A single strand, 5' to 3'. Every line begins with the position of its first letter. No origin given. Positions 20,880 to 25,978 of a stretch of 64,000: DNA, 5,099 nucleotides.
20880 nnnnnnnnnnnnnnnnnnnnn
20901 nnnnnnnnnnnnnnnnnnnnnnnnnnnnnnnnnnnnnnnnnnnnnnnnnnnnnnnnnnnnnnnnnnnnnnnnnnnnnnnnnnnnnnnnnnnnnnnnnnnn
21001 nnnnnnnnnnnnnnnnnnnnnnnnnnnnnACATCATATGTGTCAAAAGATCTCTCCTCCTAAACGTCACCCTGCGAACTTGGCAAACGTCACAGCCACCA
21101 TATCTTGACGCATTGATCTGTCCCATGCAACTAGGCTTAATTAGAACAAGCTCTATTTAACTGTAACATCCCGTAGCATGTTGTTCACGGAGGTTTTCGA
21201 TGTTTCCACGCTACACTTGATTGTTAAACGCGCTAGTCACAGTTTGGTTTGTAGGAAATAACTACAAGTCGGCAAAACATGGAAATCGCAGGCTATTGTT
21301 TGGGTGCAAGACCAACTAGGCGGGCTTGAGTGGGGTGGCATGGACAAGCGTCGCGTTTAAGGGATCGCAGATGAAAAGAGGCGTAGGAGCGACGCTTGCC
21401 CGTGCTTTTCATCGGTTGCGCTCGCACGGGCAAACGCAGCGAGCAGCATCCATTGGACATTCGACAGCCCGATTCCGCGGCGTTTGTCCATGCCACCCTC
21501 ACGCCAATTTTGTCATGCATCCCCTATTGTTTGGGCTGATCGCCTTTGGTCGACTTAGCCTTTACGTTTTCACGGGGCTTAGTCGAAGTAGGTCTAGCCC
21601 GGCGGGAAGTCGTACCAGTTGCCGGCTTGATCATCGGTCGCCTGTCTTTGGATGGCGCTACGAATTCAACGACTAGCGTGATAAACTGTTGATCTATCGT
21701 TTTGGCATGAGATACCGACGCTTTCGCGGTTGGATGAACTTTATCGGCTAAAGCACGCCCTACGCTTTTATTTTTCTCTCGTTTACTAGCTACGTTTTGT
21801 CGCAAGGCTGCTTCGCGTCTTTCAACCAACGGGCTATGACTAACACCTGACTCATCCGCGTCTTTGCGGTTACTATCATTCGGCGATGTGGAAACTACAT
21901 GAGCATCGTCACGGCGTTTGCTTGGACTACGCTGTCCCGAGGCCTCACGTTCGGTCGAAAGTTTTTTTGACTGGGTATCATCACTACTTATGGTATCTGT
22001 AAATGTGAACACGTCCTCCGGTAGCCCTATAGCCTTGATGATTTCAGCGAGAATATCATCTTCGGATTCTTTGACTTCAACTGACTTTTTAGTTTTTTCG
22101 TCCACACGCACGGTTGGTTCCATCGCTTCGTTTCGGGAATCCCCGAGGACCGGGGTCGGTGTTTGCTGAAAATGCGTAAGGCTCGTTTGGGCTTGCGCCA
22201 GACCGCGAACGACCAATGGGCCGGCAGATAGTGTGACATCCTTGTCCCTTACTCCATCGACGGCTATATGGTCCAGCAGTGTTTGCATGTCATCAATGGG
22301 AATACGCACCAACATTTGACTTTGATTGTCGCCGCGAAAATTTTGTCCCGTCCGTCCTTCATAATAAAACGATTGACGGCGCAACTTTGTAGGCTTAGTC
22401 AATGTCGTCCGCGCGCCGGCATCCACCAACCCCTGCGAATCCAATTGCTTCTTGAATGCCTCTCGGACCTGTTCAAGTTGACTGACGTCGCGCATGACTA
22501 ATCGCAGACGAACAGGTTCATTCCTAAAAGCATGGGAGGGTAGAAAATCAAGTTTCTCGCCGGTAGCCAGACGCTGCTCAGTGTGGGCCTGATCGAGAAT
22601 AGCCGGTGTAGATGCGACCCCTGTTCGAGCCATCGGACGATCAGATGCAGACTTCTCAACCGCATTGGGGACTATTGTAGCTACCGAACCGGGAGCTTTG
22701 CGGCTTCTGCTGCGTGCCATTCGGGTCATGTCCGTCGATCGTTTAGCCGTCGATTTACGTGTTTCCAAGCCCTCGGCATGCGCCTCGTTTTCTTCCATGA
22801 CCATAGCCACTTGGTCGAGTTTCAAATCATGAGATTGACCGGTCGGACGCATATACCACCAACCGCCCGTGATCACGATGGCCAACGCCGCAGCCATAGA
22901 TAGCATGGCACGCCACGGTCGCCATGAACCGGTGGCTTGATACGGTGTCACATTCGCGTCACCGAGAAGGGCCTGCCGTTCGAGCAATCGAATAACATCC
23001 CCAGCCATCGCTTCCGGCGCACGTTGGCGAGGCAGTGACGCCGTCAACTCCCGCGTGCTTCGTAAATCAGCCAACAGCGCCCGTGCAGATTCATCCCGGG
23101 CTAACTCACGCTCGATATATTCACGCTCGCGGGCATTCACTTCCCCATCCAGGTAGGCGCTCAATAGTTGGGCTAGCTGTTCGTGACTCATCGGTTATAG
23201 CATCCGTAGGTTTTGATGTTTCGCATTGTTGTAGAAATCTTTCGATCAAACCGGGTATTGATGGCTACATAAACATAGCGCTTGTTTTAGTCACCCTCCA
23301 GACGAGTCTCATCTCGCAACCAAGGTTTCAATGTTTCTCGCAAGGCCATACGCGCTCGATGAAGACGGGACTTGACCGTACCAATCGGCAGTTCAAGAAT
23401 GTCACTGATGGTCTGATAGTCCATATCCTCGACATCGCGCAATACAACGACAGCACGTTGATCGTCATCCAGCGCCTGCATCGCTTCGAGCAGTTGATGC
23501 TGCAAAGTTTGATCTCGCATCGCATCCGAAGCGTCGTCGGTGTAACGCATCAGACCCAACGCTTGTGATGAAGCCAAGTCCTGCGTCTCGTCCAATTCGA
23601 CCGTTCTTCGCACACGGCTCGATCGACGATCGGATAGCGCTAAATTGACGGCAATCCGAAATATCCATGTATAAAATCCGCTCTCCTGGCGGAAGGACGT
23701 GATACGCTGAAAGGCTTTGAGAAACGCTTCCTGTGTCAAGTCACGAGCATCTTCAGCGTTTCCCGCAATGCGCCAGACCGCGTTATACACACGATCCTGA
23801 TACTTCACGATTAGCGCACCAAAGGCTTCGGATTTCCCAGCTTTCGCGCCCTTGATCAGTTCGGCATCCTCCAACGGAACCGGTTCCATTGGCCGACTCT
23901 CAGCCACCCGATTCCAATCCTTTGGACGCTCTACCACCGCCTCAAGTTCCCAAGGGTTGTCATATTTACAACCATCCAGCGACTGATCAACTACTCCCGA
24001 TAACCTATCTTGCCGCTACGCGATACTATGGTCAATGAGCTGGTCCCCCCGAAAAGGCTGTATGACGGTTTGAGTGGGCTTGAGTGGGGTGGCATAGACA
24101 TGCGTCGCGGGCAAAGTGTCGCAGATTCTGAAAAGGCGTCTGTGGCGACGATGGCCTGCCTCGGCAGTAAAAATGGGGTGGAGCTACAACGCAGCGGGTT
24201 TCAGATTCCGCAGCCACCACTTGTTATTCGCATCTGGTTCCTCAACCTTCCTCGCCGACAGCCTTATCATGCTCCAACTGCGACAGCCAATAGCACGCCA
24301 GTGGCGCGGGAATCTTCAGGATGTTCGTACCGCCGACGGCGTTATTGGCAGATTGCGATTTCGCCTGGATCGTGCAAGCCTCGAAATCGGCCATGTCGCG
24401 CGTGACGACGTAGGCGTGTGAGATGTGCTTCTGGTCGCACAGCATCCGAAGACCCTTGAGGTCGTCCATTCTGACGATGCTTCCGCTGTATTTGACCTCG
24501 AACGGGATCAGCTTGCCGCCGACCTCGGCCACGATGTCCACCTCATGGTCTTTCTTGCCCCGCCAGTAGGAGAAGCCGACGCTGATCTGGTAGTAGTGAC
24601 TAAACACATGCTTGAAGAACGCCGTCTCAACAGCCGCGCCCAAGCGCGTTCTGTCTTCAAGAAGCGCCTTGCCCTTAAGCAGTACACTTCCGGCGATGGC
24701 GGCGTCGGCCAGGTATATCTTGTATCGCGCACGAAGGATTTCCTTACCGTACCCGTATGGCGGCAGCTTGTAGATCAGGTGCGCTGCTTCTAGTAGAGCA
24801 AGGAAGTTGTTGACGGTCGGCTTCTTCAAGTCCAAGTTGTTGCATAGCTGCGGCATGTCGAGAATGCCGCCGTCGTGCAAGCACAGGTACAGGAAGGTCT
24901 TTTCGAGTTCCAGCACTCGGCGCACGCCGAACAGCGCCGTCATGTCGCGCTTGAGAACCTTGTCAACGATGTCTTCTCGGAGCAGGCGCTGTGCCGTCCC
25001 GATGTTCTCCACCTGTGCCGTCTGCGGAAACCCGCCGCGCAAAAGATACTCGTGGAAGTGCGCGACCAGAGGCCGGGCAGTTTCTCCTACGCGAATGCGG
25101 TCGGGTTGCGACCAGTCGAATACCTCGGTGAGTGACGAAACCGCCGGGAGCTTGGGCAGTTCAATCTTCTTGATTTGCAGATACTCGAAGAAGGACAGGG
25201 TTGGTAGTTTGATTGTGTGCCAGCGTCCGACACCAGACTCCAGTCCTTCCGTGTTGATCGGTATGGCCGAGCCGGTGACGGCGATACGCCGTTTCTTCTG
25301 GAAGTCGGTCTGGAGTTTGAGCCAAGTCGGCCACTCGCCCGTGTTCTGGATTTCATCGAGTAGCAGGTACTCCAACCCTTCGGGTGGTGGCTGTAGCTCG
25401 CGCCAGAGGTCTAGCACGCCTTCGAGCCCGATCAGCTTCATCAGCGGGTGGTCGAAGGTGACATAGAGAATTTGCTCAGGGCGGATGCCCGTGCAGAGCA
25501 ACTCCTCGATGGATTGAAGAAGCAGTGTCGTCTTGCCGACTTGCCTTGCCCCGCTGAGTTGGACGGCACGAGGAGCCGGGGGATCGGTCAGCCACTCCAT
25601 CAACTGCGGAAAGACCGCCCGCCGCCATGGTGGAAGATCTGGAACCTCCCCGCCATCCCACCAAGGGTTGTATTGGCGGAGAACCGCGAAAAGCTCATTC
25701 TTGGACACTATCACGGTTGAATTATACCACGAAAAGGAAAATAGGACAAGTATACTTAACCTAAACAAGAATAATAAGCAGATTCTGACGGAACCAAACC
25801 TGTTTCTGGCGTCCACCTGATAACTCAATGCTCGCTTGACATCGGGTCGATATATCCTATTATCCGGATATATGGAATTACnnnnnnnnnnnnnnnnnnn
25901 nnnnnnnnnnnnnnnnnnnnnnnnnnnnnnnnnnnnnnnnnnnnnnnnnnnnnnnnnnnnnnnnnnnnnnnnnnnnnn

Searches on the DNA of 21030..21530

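Call 14: search_rna_families(source=window, start=21030, end=21530, threshold=evalue, max_evalue=10)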
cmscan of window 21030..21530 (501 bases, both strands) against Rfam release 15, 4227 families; matches with E-value up to 10: 0.
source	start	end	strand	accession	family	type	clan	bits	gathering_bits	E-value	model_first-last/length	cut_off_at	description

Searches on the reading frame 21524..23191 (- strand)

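Call 12: search_protein_families(library=pfam, proteins=[window:21524-23191:-], max_evalue=0.01)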
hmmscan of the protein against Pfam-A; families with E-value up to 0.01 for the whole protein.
window:21524-23191:- (555 aa): 1 family
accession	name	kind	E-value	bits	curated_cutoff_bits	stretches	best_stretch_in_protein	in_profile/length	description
PF13490.11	zf-HC2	-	0.0029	18.1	22.2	1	6-27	4-25/35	Putative zinc-finger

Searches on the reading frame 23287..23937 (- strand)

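Call 12: search_protein_families(library=pfam, proteins=[window:23287-23937:-], max_evalue=0.01)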
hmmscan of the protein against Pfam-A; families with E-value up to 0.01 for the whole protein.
window:23287-23937:- (216 aa): 4 families
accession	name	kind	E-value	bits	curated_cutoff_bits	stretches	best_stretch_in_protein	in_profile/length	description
PF08281.18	Sigma70_r4_2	-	4.5e-17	61.9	25.7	1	147-199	2-54/54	Sigma-70, region 4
PF04542.20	Sigma70_r2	-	6.7e-16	58.3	24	1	42-108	1-69/71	Sigma-70 region 2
PF04545.22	Sigma70_r4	-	1.5e-12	47.3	24.1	1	152-201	1-50/50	Sigma-70, region 4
PF07638.17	Sigma70_ECF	-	0.0048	17.2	21.1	1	25-203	5-183/185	ECF sigma factor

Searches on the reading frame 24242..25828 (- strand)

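Call 12: search_protein_families(library=pfam, proteins=[window:24242-25828:-], max_evalue=0.01)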
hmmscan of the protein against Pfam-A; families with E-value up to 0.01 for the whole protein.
window:24242-25828:- (528 aa): 2 families
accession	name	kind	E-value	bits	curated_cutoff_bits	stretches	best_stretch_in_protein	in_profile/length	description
PF13635.12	DUF4143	-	1.8e-33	116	28.1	1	293-448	1-160/160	Domain of unknown function (DUF4143)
PF13173.12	AAA_14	-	4.5e-25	88.6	27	1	87-217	3-129/129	AAA domain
